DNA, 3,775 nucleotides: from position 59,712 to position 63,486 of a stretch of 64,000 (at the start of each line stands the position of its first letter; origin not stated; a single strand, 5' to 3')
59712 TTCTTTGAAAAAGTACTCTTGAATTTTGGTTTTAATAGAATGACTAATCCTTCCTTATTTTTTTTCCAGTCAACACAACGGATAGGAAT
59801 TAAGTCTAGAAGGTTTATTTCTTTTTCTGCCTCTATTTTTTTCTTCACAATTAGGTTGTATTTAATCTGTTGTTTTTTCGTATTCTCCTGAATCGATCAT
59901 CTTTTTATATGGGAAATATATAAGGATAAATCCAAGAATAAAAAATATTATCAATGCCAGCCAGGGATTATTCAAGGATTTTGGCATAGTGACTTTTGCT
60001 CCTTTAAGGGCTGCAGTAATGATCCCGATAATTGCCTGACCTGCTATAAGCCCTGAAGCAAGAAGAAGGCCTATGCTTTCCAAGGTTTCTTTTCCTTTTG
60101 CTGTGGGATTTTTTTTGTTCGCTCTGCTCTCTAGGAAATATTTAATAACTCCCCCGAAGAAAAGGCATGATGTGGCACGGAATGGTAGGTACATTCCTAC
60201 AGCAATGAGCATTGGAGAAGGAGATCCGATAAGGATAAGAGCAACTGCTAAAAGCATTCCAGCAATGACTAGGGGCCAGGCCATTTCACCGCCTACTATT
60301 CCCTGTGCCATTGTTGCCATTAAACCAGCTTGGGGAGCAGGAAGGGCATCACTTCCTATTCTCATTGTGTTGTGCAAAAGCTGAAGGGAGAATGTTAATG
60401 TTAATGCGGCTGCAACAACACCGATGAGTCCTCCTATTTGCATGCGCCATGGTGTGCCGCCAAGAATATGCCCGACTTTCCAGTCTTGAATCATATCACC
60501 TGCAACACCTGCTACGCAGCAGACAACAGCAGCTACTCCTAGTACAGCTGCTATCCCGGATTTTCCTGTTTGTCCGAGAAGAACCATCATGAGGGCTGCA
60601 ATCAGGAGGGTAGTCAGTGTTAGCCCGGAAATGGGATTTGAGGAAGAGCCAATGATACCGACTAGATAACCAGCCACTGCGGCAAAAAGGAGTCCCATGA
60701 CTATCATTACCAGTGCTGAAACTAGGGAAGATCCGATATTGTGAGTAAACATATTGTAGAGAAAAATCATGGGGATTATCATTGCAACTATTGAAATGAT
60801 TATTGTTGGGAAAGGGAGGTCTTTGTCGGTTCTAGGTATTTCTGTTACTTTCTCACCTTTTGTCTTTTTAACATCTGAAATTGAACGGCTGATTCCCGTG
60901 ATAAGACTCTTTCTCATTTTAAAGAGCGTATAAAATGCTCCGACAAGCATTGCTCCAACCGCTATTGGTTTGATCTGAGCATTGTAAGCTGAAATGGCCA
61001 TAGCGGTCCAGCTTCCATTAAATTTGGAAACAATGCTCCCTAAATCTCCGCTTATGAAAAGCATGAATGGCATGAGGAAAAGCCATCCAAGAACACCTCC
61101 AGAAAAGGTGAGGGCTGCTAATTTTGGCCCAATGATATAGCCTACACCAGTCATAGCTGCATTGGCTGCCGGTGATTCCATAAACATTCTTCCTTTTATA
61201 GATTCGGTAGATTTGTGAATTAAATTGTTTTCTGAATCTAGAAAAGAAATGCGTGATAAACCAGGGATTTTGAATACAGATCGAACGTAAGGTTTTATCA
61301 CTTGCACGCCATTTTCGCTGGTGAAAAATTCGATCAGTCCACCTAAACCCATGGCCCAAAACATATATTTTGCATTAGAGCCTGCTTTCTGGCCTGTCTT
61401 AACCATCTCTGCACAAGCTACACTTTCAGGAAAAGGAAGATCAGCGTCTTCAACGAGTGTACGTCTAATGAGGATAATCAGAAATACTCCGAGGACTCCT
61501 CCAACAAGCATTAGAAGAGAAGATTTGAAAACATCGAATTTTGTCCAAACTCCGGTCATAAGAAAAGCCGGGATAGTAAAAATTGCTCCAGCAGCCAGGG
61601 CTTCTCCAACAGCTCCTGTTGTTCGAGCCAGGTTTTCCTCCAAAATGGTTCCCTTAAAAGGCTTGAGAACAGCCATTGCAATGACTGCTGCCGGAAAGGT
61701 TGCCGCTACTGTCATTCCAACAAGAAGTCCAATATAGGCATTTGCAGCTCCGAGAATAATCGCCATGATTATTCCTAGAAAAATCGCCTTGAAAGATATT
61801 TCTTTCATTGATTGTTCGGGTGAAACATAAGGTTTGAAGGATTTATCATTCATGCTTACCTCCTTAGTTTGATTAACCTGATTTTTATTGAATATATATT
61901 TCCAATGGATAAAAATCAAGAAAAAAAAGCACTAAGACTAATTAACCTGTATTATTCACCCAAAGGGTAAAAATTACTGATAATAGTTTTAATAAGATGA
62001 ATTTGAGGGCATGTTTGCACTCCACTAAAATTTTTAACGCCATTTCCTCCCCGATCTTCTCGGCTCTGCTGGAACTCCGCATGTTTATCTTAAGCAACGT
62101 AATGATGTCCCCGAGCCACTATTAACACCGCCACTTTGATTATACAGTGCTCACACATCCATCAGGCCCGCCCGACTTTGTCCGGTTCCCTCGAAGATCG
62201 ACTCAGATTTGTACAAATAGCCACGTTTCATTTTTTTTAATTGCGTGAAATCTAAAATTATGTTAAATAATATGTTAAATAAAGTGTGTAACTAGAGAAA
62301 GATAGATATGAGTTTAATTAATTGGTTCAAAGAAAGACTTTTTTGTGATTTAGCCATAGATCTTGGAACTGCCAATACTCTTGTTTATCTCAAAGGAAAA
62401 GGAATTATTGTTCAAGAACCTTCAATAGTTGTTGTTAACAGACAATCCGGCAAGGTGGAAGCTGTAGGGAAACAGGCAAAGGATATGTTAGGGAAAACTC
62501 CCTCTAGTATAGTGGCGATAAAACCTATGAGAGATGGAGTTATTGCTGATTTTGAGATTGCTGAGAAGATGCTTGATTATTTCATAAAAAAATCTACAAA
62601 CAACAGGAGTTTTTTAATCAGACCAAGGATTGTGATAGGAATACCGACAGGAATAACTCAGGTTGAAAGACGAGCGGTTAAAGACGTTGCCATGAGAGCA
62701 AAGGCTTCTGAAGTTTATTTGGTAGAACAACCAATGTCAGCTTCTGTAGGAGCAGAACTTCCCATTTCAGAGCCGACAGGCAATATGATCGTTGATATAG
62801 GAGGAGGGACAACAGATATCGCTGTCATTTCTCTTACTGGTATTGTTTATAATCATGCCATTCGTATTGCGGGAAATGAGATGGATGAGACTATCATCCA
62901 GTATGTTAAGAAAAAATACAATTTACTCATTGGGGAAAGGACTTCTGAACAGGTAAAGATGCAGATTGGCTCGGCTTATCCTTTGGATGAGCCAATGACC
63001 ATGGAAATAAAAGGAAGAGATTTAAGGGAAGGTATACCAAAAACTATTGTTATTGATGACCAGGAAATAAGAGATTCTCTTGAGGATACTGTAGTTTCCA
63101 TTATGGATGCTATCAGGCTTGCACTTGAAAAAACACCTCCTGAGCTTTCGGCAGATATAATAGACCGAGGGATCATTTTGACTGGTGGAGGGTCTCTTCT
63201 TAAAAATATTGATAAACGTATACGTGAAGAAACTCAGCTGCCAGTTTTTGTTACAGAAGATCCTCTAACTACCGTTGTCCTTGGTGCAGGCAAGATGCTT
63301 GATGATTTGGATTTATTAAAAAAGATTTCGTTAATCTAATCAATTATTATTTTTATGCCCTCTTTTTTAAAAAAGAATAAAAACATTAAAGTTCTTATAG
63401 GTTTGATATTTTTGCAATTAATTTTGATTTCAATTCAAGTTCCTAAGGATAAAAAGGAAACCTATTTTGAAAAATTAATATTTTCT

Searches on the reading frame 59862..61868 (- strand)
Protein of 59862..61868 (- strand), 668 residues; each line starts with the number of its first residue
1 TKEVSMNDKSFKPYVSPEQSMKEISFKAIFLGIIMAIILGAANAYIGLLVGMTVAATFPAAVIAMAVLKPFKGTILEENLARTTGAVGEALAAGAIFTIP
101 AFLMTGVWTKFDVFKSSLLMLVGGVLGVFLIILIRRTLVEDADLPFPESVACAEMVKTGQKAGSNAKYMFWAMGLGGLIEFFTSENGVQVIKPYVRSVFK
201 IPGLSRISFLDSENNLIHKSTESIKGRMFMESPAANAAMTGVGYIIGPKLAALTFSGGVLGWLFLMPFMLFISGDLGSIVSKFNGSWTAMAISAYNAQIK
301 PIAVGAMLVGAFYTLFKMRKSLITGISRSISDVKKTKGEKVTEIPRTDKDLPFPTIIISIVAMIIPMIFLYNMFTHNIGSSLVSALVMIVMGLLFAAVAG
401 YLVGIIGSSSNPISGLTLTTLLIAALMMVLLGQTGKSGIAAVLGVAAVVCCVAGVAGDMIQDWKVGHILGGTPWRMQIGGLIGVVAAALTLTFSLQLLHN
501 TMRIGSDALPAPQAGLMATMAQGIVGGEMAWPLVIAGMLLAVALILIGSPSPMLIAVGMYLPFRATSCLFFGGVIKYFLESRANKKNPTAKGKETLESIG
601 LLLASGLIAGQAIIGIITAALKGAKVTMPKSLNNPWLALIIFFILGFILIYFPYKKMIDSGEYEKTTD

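Call 68: search_protein_families(library=pfam, proteins=[window:59862-61868:-], max_evalue=0.001)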
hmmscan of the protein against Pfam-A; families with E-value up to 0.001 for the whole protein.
window:59862-61868:- (668 aa): 1 family
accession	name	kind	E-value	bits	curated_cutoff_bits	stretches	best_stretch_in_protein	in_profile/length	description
PF03169.20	OPT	-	7.5e-83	279.7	25.8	1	24-621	2-622/623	OPT oligopeptide transporter protein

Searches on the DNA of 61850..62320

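Call 15: search_rna_families(source=window, start=61850, end=62320, threshold=evalue, max_evalue=10)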
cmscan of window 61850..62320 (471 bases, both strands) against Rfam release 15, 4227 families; matches with E-value up to 10: 2.
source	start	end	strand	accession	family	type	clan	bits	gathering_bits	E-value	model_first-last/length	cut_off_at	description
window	61936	62002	+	RF01484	rli59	Cis-reg;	-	14.8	100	9.6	1-181/181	no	Listeria sRNA rli59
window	61850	61927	-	RF02574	Ricks_sRNA10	Gene; sRNA;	-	10.7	97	9.3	170-246/352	3'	Rickettsia sRNA 10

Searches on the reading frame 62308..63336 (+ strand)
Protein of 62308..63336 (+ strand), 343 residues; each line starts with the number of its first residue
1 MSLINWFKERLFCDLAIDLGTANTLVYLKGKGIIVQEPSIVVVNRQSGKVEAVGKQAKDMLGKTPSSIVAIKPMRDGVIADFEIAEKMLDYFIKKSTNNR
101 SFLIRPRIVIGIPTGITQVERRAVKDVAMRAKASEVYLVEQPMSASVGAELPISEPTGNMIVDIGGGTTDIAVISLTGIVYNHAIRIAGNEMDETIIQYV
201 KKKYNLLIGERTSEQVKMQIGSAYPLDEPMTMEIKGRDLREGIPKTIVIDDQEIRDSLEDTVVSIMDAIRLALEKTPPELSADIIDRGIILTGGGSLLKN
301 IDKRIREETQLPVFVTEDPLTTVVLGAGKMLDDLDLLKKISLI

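Call 16: find_encoding_contigs(protein=window:62308-63336:+, flank=10000, max_places=6)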
Protein window:62308-63336:+ (343 aa): 16 contigs read that carry it; 6 places shown.
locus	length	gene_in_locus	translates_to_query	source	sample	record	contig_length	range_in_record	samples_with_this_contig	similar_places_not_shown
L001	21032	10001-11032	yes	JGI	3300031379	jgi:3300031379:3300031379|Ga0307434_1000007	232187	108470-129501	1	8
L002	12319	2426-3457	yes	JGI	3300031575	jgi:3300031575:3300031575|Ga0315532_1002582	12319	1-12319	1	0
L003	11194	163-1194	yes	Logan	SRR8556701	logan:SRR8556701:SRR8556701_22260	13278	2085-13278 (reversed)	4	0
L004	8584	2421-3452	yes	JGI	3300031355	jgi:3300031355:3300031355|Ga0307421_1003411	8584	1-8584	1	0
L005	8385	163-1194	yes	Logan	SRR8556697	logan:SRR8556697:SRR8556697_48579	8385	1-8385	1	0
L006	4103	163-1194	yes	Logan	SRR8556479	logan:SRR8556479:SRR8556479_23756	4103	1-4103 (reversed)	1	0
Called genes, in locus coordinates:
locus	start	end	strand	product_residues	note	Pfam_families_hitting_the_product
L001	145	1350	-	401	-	PF00180:Iso_dh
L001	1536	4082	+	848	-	PF11791:Aconitase_B_N, PF06434:Aconitase_2_N, PF00330:Aconitase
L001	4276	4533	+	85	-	-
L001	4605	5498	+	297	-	PF01551:Peptidase_M23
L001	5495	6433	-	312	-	PF00551:Formyl_trans_N, PF02911:Formyl_trans_C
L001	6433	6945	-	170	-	PF01327:Pep_deformylase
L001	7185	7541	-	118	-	PF05402:PqqD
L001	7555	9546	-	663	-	PF03169:OPT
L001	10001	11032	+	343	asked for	PF00022:Actin (weak), PF06723:MreB_Mbl, PF14450:FtsA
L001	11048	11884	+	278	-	PF04085:MreC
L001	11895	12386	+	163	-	-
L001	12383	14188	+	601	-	PF03717:PBP_dimer, PF00905:Transpeptidase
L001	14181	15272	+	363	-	PF01098:FTSW_RODA_SPOVE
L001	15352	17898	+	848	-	PF19864:Radical_SAM_N2, PF04055:Radical_SAM, PF10105:DUF2344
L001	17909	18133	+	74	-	PF02771:Acyl-CoA_dh_N (weak)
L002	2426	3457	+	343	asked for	PF00022:Actin (weak), PF06723:MreB_Mbl, PF14450:FtsA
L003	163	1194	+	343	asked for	PF00022:Actin (weak), PF06723:MreB_Mbl, PF14450:FtsA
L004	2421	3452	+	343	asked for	PF00022:Actin (weak), PF06723:MreB_Mbl, PF14450:FtsA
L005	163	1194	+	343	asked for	PF00022:Actin (weak), PF06723:MreB_Mbl, PF14450:FtsA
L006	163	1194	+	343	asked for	PF00022:Actin (weak), PF06723:MreB_Mbl, PF14450:FtsA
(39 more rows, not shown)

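Call 38: find_homologous_proteins(query=window:62308-63336:+, max_evalue=1e-100)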
Query window:62308-63336:+ (343 aa): 7939 proteins with E <= 1e-100 among 8000 candidates; the best 120 are listed.
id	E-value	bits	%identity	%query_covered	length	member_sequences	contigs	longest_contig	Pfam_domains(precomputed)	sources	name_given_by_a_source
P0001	7.7e-214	727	100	100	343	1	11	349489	PF06723.20,PF14450.13,PF00022.26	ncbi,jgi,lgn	-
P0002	2.8e-209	712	97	100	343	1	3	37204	PF00012.27,PF06723.20,PF14450.13,PF00022.26,PF11104.15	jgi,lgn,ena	-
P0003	4.0e-209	711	97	100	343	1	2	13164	PF00012.27,PF06723.20,PF14450.13,PF00022.26,PF11104.15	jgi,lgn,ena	-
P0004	6.7e-209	710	97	100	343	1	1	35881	PF00012.27,PF06723.20,PF14450.13,PF00022.26,PF11104.15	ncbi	-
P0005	8.5e-209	710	97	100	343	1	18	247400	PF00012.27,PF06723.20,PF14450.13,PF00022.26,PF11104.15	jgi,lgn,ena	-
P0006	9.8e-209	710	97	100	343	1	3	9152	PF00012.27,PF06723.20,PF14450.13,PF00022.26,PF11104.15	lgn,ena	-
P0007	2.0e-208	709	97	100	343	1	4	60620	PF00012.27,PF06723.20,PF14450.13,PF00022.26,PF11104.15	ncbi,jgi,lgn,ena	-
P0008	3.8e-208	708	97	100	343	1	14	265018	PF00012.27,PF06723.20,PF14450.13,PF00022.26,PF11104.15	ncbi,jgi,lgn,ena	-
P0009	1.5e-207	706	96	100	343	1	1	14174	PF00012.27,PF06723.20,PF14450.13,PF00022.26,PF11104.15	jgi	-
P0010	7.8e-207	704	96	100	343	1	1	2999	PF00012.27,PF06723.20,PF14450.13,PF00022.26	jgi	-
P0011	8.6e-204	694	94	100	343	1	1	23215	PF00012.27,PF06723.20,PF14450.13,PF00022.26,PF11104.15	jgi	-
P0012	4.3e-197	672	-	-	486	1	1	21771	PF00012.27,PF06723.20,PF24453.2,PF14450.13,PF21522.4,PF00022.26,PF11104.15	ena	-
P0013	1.2e-196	670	89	100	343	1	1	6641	PF00012.27,PF06723.20,PF14450.13,PF00022.26,PF11104.15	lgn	-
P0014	1.8e-196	670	89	100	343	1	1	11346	PF00012.27,PF06723.20,PF14450.13,PF00022.26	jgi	-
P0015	2.9e-196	669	89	100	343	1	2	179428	PF00012.27,PF06723.20,PF14450.13,PF00022.26,PF11104.15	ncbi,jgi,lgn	-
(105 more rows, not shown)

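Call 39: find_encoding_contigs(protein=P0005, flank=3500, max_places=2)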
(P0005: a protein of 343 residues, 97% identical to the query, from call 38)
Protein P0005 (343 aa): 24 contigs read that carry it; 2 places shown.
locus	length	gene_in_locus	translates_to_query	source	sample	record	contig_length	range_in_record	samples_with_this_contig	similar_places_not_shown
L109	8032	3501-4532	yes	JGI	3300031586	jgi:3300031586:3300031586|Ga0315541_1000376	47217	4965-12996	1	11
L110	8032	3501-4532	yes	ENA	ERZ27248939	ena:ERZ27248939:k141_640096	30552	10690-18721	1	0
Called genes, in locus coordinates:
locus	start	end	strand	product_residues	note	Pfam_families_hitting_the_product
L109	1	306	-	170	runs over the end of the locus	PF01327:Pep_deformylase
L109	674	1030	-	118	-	PF05402:PqqD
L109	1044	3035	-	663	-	PF03169:OPT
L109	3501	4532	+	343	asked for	PF00022:Actin (weak), PF06723:MreB_Mbl, PF11104:PilM_2 (faint), PF00012:HSP70 (faint), PF14450:FtsA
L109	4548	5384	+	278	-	PF04085:MreC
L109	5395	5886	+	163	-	PF04093:MreD (weak)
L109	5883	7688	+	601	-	PF03717:PBP_dimer, PF00905:Transpeptidase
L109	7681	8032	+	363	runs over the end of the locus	PF01098:FTSW_RODA_SPOVE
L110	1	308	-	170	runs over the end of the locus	PF01327:Pep_deformylase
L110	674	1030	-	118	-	PF05402:PqqD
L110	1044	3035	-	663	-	PF03169:OPT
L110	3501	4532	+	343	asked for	PF00022:Actin (weak), PF06723:MreB_Mbl, PF11104:PilM_2 (faint), PF00012:HSP70 (faint), PF14450:FtsA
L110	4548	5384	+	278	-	PF04085:MreC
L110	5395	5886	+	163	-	PF04093:MreD (weak)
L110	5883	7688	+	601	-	PF03717:PBP_dimer, PF00905:Transpeptidase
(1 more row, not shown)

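Call 40: find_encoding_contigs(protein=P0011, flank=3500, max_places=1)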
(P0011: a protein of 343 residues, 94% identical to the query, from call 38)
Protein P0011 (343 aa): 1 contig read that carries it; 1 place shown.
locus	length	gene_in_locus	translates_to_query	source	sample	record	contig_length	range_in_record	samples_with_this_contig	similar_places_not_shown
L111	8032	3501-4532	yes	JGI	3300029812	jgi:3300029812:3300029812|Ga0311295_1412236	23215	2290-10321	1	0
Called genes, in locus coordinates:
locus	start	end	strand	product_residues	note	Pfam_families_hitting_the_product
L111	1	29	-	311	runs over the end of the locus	PF00551:Formyl_trans_N, PF02911:Formyl_trans_C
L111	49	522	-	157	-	PF01327:Pep_deformylase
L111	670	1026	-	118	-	PF05402:PqqD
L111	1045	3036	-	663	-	PF03169:OPT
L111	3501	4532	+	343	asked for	PF00022:Actin (weak), PF06723:MreB_Mbl, PF00012:HSP70 (weak), PF11104:PilM_2 (faint), PF14450:FtsA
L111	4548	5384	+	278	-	PF04085:MreC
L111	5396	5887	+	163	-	-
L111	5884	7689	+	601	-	PF03717:PBP_dimer, PF00905:Transpeptidase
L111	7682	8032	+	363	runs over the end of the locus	PF01098:FTSW_RODA_SPOVE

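Call 41: find_encoding_contigs(protein=P0015, flank=3500, max_places=1)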
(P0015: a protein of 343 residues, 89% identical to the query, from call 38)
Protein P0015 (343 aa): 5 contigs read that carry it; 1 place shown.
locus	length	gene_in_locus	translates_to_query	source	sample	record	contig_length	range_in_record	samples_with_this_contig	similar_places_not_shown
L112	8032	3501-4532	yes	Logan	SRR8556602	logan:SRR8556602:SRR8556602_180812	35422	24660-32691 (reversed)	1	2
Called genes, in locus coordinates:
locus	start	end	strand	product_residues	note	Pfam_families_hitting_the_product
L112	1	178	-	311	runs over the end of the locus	PF00551:Formyl_trans_N, PF02911:Formyl_trans_C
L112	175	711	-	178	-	PF01327:Pep_deformylase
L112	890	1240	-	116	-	PF05402:PqqD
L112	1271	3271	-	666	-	PF03169:OPT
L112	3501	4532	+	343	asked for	PF06723:MreB_Mbl, PF00022:Actin (weak), PF11104:PilM_2 (faint), PF00012:HSP70, PF14450:FtsA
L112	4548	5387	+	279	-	PF04085:MreC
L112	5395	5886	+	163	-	PF04093:MreD (weak)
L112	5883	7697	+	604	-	PF03717:PBP_dimer, PF00905:Transpeptidase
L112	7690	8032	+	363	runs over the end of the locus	PF01098:FTSW_RODA_SPOVE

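Call 82: find_encoding_contigs(protein=P0002, flank=1200, max_places=3)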
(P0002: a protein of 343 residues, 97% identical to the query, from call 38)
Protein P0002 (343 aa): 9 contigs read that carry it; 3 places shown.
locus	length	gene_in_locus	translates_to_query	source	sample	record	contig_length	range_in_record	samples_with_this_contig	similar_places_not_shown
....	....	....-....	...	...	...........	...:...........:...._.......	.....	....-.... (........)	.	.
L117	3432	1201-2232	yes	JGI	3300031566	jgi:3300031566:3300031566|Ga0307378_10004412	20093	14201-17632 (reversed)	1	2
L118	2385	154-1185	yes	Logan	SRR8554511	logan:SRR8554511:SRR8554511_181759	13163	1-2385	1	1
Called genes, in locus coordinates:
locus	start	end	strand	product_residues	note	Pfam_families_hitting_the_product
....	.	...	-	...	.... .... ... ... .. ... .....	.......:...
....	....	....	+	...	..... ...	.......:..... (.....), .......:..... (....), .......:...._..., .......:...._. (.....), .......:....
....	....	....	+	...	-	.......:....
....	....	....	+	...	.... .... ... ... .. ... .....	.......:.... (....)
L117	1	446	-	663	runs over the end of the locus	PF03169:OPT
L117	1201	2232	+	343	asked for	PF00012:HSP70 (faint), PF00022:Actin (weak), PF06723:MreB_Mbl, PF11104:PilM_2 (faint), PF14450:FtsA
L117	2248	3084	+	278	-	PF04085:MreC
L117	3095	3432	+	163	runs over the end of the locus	PF04093:MreD (weak)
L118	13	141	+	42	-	-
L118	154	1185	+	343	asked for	PF00012:HSP70 (faint), PF00022:Actin (weak), PF06723:MreB_Mbl, PF11104:PilM_2 (faint), PF14450:FtsA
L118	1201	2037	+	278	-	PF04085:MreC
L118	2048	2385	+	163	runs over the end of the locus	PF04093:MreD (weak)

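Call 83: find_encoding_contigs(protein=P0007, flank=1200, max_places=3)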
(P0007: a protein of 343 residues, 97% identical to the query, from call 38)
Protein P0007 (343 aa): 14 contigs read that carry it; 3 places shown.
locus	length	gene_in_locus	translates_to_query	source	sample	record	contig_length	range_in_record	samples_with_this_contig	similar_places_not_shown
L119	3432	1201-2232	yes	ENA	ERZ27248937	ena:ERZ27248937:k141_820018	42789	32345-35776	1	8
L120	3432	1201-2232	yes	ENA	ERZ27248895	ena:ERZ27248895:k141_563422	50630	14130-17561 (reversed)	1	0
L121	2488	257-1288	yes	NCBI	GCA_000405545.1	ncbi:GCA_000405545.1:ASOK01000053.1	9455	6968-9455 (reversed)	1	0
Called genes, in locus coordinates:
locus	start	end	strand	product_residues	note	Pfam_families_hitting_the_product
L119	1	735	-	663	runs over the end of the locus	PF03169:OPT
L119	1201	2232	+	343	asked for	PF00012:HSP70 (faint), PF00022:Actin (weak), PF06723:MreB_Mbl, PF11104:PilM_2 (faint), PF14450:FtsA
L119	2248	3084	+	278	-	PF04085:MreC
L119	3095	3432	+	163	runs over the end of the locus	PF04093:MreD (weak)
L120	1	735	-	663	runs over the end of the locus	PF03169:OPT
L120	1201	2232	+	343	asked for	PF00012:HSP70 (faint), PF00022:Actin (weak), PF06723:MreB_Mbl, PF11104:PilM_2 (faint), PF14450:FtsA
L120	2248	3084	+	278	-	PF04085:MreC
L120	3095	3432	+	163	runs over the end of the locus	PF04093:MreD (weak)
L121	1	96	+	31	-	?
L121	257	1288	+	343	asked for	PF00012:HSP70 (faint), PF00022:Actin (weak), PF06723:MreB_Mbl, PF11104:PilM_2 (faint), PF14450:FtsA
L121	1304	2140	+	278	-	PF04085:MreC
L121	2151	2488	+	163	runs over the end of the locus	PF04093:MreD (weak)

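Call 84: find_encoding_contigs(protein=P0009, flank=1200, max_places=2)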
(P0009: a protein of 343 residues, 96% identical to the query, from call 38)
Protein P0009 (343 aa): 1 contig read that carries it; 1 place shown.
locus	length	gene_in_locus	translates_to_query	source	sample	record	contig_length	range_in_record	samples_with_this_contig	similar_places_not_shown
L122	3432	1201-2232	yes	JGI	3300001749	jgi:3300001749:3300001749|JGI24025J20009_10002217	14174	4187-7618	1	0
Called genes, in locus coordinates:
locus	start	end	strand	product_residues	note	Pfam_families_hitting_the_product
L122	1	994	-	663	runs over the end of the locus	-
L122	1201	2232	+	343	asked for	PF00012:HSP70 (faint), PF00022:Actin (weak), PF06723:MreB_Mbl, PF11104:PilM_2 (faint), PF14450:FtsA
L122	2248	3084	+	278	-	-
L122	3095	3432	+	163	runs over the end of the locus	PF04093:MreD (weak)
